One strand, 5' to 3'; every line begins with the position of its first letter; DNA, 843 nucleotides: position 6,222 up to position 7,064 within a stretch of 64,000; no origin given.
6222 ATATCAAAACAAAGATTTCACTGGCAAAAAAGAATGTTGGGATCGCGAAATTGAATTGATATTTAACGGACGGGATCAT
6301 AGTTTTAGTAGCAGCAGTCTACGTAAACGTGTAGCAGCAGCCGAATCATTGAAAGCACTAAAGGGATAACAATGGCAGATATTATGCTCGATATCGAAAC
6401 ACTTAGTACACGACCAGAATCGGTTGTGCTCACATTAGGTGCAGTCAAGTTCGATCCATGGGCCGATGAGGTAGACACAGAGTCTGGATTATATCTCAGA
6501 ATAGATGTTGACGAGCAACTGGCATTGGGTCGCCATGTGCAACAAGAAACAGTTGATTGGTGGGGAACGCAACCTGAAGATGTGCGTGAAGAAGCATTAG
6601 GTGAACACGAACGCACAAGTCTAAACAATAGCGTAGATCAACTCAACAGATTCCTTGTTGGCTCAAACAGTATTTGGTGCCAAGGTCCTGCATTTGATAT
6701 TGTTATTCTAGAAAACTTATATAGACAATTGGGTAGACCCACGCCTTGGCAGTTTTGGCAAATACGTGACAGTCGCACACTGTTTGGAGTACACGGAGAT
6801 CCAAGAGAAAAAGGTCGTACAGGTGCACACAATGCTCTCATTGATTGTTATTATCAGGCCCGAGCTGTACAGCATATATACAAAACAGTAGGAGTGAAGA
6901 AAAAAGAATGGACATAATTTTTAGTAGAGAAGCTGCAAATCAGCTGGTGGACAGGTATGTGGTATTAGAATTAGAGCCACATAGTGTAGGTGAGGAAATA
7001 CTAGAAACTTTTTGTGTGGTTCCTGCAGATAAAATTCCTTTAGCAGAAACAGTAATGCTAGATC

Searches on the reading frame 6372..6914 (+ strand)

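Call 47: search_protein_families(library=phrogs, proteins=[window:6372-6914:+], max_evalue=0.00001)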
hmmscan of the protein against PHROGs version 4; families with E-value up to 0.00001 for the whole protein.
window:6372-6914:+ (181 aa): 5 families
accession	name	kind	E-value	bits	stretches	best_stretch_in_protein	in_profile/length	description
phrog_255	-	DNA, RNA and nucleotide metabolism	2.5e-48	166.2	1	1-171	180-360/436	exonuclease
phrog_14078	-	unknown function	4.6e-19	69.9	1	4-172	84-256/264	-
phrog_20376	-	DNA, RNA and nucleotide metabolism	7.5e-13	49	1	3-173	349-523/530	exonuclease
phrog_8783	-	unknown function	2.9e-12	47.4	1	99-173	27-107/114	-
phrog_2082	-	DNA, RNA and nucleotide metabolism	2.5e-11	43.5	1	3-172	642-815/823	exonuclease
